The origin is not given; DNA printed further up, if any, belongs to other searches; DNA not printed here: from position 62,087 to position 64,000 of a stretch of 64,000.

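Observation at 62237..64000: A 588-codon frame missing from the ORF track encodes a bacterial protein with textbook C3HC4 RING-finger spacing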

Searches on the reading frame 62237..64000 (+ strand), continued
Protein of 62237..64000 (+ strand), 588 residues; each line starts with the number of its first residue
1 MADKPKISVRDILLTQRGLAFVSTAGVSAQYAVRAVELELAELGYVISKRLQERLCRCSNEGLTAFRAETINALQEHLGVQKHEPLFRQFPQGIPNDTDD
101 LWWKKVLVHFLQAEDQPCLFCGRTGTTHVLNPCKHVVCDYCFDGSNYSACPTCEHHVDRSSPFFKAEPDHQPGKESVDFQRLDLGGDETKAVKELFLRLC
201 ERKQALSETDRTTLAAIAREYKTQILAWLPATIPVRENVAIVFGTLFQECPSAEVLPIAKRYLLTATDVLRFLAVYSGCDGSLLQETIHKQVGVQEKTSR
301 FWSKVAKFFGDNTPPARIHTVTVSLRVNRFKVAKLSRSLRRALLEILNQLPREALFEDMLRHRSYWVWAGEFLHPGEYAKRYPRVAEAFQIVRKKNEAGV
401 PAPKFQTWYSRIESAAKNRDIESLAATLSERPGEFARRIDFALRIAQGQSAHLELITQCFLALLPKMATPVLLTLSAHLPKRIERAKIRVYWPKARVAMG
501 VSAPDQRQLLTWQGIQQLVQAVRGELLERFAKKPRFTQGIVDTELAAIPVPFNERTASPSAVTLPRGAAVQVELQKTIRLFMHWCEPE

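Call 22: find_related_loci(query=A1, collection=genome_contigs, flank=10000)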
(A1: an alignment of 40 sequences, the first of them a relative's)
Query A1 (862 aa) in genome_contigs; peptide patterns used: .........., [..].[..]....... (x = any residue, [..] = any of these).
137 stretches matched a pattern; 102 encode a relative of the query (tblastn E <= 1e-3); the best 80 are kept; 79 distinct loci.
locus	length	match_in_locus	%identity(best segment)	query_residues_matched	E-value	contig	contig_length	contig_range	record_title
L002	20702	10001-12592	59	1-862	0e+0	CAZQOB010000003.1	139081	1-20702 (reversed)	MAG TPA_asm: uncultured Acidobacteriaceae bacterium isolate binchicken_co185_58 genome assembly, contig: NODE_148_length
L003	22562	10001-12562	57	9-862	0e+0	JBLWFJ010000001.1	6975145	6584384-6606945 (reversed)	Nannocystaceae bacterium ST9 contig_1_pilon, whole genome shotgun sequence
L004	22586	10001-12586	56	3-862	0e+0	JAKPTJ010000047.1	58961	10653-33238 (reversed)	MAG: Deltaproteobacteria bacterium isolate JPNA_metabat.9 k141_1442510, whole genome shotgun sequence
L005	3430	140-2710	55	1-854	0e+0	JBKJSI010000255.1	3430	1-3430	MAG: Pirellulaceae bacterium isolate ant_bin.573 k117_373952, whole genome shotgun sequence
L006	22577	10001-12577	54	8-862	0e+0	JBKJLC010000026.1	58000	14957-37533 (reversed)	MAG: Kofleriaceae bacterium isolate ant_bin.269 k117_2009033, whole genome shotgun sequence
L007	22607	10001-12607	56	1-862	0e+0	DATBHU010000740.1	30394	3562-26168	MAG TPA_asm: Polyangia bacterium isolate SMAG_U3876 k141_2031797, whole genome shotgun sequence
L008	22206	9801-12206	53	7-861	0e+0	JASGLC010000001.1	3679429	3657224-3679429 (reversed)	MAG: Kofleriaceae bacterium isolate 5N094 JMF-2111-06-0005.ont.bin.94_0, whole genome shotgun sequence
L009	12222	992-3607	49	9-862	0e+0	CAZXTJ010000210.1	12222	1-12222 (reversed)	MAG TPA_asm: uncultured bacterium isolate binchicken_co56_54 genome assembly, contig: NODE_1559_length_12222_cov_6.02893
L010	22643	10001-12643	52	3-862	0e+0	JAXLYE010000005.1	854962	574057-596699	MAG: Polyangia bacterium isolate STL-MYX5 C1.81.fa-5, whole genome shotgun sequence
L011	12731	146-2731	53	8-862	0e+0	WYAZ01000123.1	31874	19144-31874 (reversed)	MAG: Deltaproteobacteria bacterium isolate PRO2 k127_489457, whole genome shotgun sequence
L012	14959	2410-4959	50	12-862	0e+0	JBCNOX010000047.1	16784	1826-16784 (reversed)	MAG: Pseudoduganella sp. isolate SMAGNO138 Contig47, whole genome shotgun sequence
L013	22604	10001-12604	51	3-862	0e+0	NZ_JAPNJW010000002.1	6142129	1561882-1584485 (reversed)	Nannocystis sp. RBIL2 ctg.s1.000001F, whole genome shotgun sequence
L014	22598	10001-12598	50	5-862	0e+0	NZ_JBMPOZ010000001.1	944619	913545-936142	Undibacterium sp. Ji83W NODE_1_length_944619_cov_34.803091_1, whole genome shotgun sequence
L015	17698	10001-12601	51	3-862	0e+0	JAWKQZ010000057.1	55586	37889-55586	MAG: Nannocystaceae bacterium isolate BC1.173 BC1.173.fa-57, whole genome shotgun sequence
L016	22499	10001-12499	51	8-862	0e+0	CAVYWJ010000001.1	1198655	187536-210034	MAG: uncultured delta proteobacterium isolate MFD01275.bin.1.74 genome assembly, contig: contig_4693, whole genome shotg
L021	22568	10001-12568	50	8-862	0e+0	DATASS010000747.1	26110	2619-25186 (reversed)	MAG TPA_asm: Kofleriaceae bacterium isolate SMAG_U5526 k141_567562, whole genome shotgun sequence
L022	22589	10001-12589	50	8-862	0e+0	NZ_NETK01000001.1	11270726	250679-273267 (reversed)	Nannocystis exedens strain DSM 71 utg0, whole genome shotgun sequence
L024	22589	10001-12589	51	5-862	0e+0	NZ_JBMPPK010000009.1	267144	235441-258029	Undibacterium sp. Tian12W NODE_9_length_267144_cov_46.077527_9, whole genome shotgun sequence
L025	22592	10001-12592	51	8-862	0e+0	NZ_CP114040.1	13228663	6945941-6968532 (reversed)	Nannocystis punicea strain FL3 chromosome, complete genome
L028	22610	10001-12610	49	8-862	0e+0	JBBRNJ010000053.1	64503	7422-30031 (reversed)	MAG: Polyangiales bacterium isolate La1_metabat2.153 LA1C_B2.153_k141_2082070L_64503_cov_15.0000, whole genome shotgun s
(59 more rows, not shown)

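Call 29: predict_structure(alignment_id=A1)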
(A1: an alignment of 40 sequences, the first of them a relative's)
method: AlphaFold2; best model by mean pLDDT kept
length: 862 residues; sequences in the alignment: 40
mean_pLDDT: 80.0   pTM: 0.78
mean pLDDT of the five models: 80.0, 80.1, 77.7, 77.4, 75.6
residues with pLDDT >= 90: 317; 70-90: 353; 50-70: 130; < 50: 62
segments of 3 or more residues with pLDDT < 50: 1-4, 81-112, 144-147, 161-171, 556-561, 735-738
pLDDT, mean of each block of 10 residues (from residue 1): 62 88 79 84 85 90 90 80 40 39 41 54 59 59 51 54 46 69 89 89 78 91 93 88 92 91 93 89 77 70 75 67 74 88 94 92 91 87 94 91 90 94 96 93 90 95 92 92 91 63 89 93 95 90 92 54 75 80 83 78 93 80 82 62 81 91 85 80 82 70 77 85 87 52 78 90 90 94 89 92 94 61 79 83 83 63 56
secondary structure, 60 per line:
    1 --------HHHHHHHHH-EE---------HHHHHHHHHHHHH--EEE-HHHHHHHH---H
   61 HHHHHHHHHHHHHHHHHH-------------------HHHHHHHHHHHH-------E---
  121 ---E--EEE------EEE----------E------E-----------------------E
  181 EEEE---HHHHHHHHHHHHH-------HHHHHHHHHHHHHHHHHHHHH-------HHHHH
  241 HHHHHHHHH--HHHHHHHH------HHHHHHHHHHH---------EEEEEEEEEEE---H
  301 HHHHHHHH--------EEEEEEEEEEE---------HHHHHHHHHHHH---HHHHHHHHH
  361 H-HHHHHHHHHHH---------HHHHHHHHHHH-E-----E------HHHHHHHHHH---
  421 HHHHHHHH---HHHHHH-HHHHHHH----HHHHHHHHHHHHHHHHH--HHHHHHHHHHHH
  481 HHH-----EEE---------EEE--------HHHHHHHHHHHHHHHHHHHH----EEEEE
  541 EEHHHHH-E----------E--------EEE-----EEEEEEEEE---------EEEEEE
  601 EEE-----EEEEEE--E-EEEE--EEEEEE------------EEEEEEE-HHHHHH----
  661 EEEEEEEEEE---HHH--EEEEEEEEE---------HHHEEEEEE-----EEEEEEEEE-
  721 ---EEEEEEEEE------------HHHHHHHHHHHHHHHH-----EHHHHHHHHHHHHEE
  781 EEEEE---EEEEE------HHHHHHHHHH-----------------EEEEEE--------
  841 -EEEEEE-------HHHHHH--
elements in order (helices of 4 or more, strands of 3 or more residues): H9-17 H30-42 E45-47 H49-56 H60-78 H98-109 E127-129 E136-138 E180-184 H188-200 H208-228 H236-249 H252-259 H266-276 E286-296 H300-308 E317-327 H337-348 H352-361 H363-373 H383-393 H408-417 H421-428 H432-437 H439-445 H450-466 H469-483 E489-491 E501-503 H512-531 E536-542 H543-547 E569-571 E577-585 E595-603 E609-614 E619-622 E625-630 E643-649 H651-656 E661-670 E679-687 E700-705 E711-719 E724-732 H745-760 H767-778 E779-785 E789-793 H800-809 E827-832 E842-847 H855-860

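Call 31: fold_search(model_id=the predicted structure, library=pdb)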
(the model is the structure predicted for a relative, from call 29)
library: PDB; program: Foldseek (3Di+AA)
matches with E <= 10: 837; with E <= 0.001: 4
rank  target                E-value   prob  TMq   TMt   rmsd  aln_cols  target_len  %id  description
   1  3ibz                  2.0e-04  1.00  0.16  0.68   4.6       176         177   14  Crystal structure of putative tellurium resistant like protein (TerD) from Streptomyces coelicolor A3(2) (released 2009-08-18)
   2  2kxt_MODEL_1_A        2.7e-04  1.00  0.15  0.66   4.3       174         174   19  NMR structure and calcium-binding properties of the tellurite resistance protein TerD from Klebsiella pneumoni (released 2010-12-22)
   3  2qng                  3.5e-04  1.00  0.15  0.62   4.5       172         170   14  Crystal structure of unknown function protein SAV2460 (released 2007-07-31)
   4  2qz7_A                7.5e-04  1.00  0.14  0.64   3.9       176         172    9  The crystal structure of a homologue of telluride resistance protein (TerD), SCO6318 from Streptomyces coelicolor A3(2 (released 2007-08-28)
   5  2qz7_B                1.5e-03  1.00  0.15  0.66   3.8       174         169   10  The crystal structure of a homologue of telluride resistance protein (TerD), SCO6318 from Streptomyces coelicolor A3(2 (released 2007-08-28)
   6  7jtk_A                2.4e-02  1.00  0.13  0.14   6.4       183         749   12  Radial spoke 1 isolated from Chlamydomonas reinhardtii (released 2020-12-16)
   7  9caf_D                8.5e-02  0.10  0.07  0.03  27.6       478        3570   10  Cryo-EM structure of the reconstituted TRRAP lobe of the human TIP60 complex (composite structure) (released 2025-06-18)
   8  4c1w_A                9.4e-02  0.06  0.06  0.15  16.3       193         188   13  Carbohydrate binding domain from Streptococcus pneumoniae NanA sialidase complexed with 3'-sialyllactose (released 2014-08-27)
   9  9n8h_A                1.2e-01  0.09  0.08  0.15  24.7       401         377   12  In situ sheathed flagellar filament of Vibrio cholerae resolved with helical reconstruction. (released 2025-09-24)
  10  3jcp_P                1.5e-01  0.12  0.07  0.10  22.3       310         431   10  Structure of yeast 26S proteasome in M2 state derived from Titan dataset (released 2016-06-15)
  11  7pnx_4                1.9e-01  0.12  0.10  0.12  23.1       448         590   10  Assembly intermediate of human mitochondrial ribosome small subunit without mS37 in complex with RBFA and METTL15 conf (released 2022-06-15)
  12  8c3x                  1.9e-01  0.06  0.06  0.14  16.7       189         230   11  Crystal structure of Paradendryphiella salina PL7C alginate lyase (released 2023-02-08)
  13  9gaw_N                2.0e-01  0.09  0.09  0.11  24.8       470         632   13  High-resolution structure of the Anaphase-promoting complex/cyclosome (APC/C) bound to co-activator Cdh1 (released 2024-08-14)
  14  6k2y_B                2.2e-01  0.06  0.06  0.20  18.3       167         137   11  Human Galectin-14 (released 2020-06-17)
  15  7ear                  2.2e-01  0.05  0.10  0.12  22.2       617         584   10  A positively charged mutant Cry3Aa endotoxin (released 2021-04-28)
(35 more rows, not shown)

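Call 34: search_protein_families(library=pfam, proteins=[L004:14938-16587:-, L007:7937-9847:+, L028:6797-7795:-, L021:8943-9821:+, L022:7459-8154:-, L025:16552-17562:-, L024:6956-7867:-], max_evalue=0.001)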
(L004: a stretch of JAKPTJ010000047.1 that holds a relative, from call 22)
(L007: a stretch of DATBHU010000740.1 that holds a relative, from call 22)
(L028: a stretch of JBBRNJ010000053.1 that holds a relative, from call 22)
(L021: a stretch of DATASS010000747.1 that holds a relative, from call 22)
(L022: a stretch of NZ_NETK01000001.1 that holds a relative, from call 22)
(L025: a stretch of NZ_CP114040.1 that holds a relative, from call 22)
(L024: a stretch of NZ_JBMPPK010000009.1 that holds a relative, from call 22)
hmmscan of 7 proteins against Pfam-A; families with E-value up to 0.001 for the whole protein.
L004:14938-16587:- (550 aa): 2 families
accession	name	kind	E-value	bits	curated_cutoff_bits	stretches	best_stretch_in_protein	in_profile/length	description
PF00069.31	Pkinase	-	9e-29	101.1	31.7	1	19-287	1-261/263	Protein kinase domain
PF07714.23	PK_Tyr_Ser-Thr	-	1.3e-09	38.2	23.1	1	21-214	3-195/258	Protein tyrosine and serine/threonine kinase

L007:7937-9847:+ (637 aa): 10 families
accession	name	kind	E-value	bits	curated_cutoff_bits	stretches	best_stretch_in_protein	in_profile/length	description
PF06956.16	RtcR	-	1.4e-79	266.2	23.1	1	102-283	2-183/183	Regulator of RNA terminal phosphate cyclase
PF00158.32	Sigma54_activat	-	1.9e-46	158.2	20.2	1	287-452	4-165/168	Sigma-54 interaction domain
PF14532.12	Sigma54_activ_2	-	5.8e-12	46.5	25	1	290-459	6-138/138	Sigma-54 interaction domain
PF01078.27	Mg_chelatase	-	4e-09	36.6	20.3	1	297-430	13-158/207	Magnesium chelatase, subunit ChlI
PF00004.35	AAA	-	6.7e-07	30.3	21.2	1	309-430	1-110/131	ATPase family associated with various cellular activities (AAA)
PF07728.20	AAA_5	-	1.7e-06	28.5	22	1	308-430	1-123/139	AAA domain (dynein-related subfamily)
PF25601.1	AAA_lid_14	-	0.0001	22.5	27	1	460-542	1-78/87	AAA+ ATPase lid domain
PF13245.12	AAA_19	-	0.00022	21.8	25.1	1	303-414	8-125/134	AAA domain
PF07724.20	AAA_2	-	0.00035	21.1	27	1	309-408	6-103/166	AAA domain (Cdc48 subfamily)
PF00493.29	MCM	-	0.00053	19.6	23.3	0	303-408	54-149/224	MCM P-loop domain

L028:6797-7795:- (333 aa): 5 families
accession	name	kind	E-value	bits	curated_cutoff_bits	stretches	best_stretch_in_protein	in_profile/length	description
PF04542.20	Sigma70_r2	-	3.1e-17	62.6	24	1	32-98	1-69/71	Sigma-70 region 2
PF08281.18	Sigma70_r4_2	-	3.1e-12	46.4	25.7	1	131-181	4-54/54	Sigma-70, region 4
PF04545.22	Sigma70_r4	-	1.9e-10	40.5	24.1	1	135-181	2-48/50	Sigma-70, region 4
PF10099.14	RskA_C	-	9.9e-06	26.3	29.4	1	186-323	3-134/135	Anti-sigma-K factor rskA, C-terminal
PF07638.17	Sigma70_ECF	-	2.9e-05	24.5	21.1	1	56-179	52-177/185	ECF sigma factor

L021:8943-9821:+ (293 aa): 3 families
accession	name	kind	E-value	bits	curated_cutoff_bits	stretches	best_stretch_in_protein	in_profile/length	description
PF12833.13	HTH_18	-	2.1e-17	63.6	33.6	1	211-286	1-77/80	Helix-turn-helix domain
PF00165.29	HTH_AraC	-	1.1e-09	38.6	26.6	0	208-236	11-39/42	Bacterial regulatory helix-turn-helix proteins, AraC family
PF20240.3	DUF6597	-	8.8e-07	29.4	27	1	42-144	3-102/103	Domain of unknown function (DUF6597)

L022:7459-8154:- (232 aa): 1 family
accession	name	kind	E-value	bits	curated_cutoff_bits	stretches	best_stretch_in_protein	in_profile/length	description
PF00440.29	TetR_N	-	1.9e-15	56.8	24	1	41-83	1-43/47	Bacterial regulatory proteins, tetR family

L025:16552-17562:- (337 aa): 1 family
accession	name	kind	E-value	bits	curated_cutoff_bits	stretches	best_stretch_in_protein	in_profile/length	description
PF00296.26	Bac_luciferase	-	1.1e-44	153.5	27.9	1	7-304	3-313/314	Luciferase-like monooxygenase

L024:6956-7867:- (304 aa): 2 families
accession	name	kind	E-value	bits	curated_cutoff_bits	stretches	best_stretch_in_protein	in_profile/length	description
PF03466.25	LysR_substrate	-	1.4e-41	142.6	28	1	92-292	2-207/209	LysR substrate binding domain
PF00126.33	HTH_1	-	2.3e-16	59.9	26.6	1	8-66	1-59/60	Bacterial regulatory helix-turn-helix protein, lysR family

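Call 41: list_cluster_members(proteins=[P0001, P0008, P0021])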
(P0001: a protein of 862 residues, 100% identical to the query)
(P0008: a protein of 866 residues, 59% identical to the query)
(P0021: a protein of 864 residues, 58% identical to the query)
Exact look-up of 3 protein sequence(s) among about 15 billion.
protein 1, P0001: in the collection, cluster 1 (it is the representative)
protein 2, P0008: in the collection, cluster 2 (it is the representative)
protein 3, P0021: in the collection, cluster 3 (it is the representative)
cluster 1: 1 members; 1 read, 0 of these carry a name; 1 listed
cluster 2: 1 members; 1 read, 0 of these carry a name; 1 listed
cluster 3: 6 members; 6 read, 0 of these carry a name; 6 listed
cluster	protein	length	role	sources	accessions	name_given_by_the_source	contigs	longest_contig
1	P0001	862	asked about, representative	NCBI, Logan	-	-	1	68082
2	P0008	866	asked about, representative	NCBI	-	-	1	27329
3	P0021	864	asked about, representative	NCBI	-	-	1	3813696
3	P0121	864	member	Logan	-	-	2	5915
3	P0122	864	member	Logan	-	-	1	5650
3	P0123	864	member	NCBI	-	-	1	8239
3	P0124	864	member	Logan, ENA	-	-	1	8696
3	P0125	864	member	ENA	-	-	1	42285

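Call 44: search_protein_representatives(alignment_id=A1)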
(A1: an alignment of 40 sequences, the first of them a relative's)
Query: 40 sequences, 866 profile positions. Proteins with E-value up to 0.001 (for the whole library): 3108; up to 1e-10: 2453; up to 1e-30: 1558. The best 150 are listed.
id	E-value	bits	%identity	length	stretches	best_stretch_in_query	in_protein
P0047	0.0e+00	1415.4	-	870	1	5-866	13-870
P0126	0.0e+00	1129.6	-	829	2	329-866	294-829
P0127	0.0e+00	1120.1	-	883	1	8-865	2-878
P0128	0.0e+00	1111.8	-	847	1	6-865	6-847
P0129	0.0e+00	1109.7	-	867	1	4-865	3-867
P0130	0.0e+00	1089.1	-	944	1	9-865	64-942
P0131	0.0e+00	1082.8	-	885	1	20-865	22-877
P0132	0.0e+00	1054.9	-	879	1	9-865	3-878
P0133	0.0e+00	1054.8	-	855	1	8-866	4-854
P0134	0.0e+00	1053.3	-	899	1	4-866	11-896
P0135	0.0e+00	1049.6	-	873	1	8-866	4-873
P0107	0.0e+00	1047.9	-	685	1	7-656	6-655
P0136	0.0e+00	1042.7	-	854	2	324-866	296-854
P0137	0.0e+00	1025.2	-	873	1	5-866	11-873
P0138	0.0e+00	1021.5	-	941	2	402-866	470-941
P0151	1.6e-216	737.7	-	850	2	337-865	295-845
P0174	6.8e-185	633.1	-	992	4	455-821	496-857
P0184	1.9e-170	585.3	-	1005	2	26-447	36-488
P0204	3.9e-143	495.0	-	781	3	336-865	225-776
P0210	4.3e-136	471.6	-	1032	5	488-695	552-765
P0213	1.2e-134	466.8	-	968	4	489-788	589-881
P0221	2.4e-129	449.3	-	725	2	336-795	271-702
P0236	4.9e-121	421.8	-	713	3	336-783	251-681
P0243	1.4e-118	413.7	-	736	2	336-789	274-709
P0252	6.7e-116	404.9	-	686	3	333-785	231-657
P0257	1.0e-113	397.6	-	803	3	337-858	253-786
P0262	1.6e-112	393.7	-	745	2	336-797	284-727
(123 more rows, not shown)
